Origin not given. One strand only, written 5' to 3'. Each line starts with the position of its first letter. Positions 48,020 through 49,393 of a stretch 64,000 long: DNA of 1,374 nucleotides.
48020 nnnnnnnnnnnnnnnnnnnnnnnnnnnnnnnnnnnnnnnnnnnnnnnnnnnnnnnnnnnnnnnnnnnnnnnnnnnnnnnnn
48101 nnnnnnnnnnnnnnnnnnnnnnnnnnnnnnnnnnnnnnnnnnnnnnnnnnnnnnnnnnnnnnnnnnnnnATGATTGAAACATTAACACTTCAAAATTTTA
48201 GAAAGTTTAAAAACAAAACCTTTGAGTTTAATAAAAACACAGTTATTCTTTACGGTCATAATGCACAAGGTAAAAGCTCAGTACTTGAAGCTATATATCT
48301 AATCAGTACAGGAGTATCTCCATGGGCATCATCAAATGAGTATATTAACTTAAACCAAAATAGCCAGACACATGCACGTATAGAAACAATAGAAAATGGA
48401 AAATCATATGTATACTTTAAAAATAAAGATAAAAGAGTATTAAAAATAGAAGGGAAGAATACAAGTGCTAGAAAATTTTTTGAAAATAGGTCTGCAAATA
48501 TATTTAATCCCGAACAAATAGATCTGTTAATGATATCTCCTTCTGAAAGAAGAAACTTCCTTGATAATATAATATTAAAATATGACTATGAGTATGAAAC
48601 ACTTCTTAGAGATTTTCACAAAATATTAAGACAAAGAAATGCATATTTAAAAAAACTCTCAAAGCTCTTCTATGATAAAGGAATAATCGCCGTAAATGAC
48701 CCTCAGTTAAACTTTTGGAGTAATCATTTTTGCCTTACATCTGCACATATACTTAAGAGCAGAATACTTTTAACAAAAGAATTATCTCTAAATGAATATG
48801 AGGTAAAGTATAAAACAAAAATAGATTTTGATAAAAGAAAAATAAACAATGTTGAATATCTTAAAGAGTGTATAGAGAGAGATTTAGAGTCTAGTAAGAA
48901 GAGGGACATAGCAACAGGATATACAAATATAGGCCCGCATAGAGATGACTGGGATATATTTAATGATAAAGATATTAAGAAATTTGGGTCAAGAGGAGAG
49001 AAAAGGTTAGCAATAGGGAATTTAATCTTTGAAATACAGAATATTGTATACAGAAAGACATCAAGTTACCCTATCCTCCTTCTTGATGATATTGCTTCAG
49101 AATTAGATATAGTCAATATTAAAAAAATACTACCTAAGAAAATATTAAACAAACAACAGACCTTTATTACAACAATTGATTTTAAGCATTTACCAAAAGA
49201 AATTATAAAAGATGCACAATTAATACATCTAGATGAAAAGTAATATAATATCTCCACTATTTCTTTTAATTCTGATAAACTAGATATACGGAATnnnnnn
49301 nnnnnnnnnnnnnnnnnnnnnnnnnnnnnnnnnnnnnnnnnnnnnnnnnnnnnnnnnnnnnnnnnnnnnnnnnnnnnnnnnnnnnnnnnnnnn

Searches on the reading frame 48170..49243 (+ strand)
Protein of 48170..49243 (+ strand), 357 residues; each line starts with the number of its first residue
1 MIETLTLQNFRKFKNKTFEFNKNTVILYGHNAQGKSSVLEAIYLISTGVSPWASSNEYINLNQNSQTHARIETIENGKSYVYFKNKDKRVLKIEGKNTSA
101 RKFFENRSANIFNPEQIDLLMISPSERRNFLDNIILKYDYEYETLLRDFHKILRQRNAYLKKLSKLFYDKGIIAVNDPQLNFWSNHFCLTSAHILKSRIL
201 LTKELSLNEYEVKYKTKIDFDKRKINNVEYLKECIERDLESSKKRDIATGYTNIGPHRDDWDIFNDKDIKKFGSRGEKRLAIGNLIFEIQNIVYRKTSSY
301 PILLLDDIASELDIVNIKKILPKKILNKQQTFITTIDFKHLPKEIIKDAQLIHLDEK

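Call 62: search_protein_families(library=pfam, proteins=[window:48170-49243:+], max_evalue=0.05)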
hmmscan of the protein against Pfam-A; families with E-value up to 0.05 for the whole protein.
window:48170-49243:+ (357 aa): 9 families
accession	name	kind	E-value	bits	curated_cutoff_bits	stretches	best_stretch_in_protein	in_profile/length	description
PF02463.25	SMC_N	-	1.6e-16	60.8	40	1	1-339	1-200/220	RecF/RecN/SMC N terminal domain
PF13476.12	AAA_23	-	1.5e-12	49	27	1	5-233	2-181/201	AAA domain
PF13514.12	AAA_27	-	1.8e-05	24.9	22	1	2-72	3-75/206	AAA domain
PF13555.12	AAA_29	-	5.5e-05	23.3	27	1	4-56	3-55/61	P-loop containing region of AAA domain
PF13175.12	AAA_15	-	0.00012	22.3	32.1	1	1-195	1-151/374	AAA ATPase domain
PF13304.12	AAA_21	-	0.00033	21.3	27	1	26-329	3-286/304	AAA domain, putative AbiEii toxin, Type IV TA system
PF01057.23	Parvo_NS1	-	0.014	14.8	20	0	20-43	111-134/271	Parvovirus non-structural protein NS1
PF04310.18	MukB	-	0.029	14.5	23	1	3-44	7-48/226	MukB N-terminal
PF00005.33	ABC_tran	-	0.043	14.8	25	0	18-81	6-64/137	ABC transporter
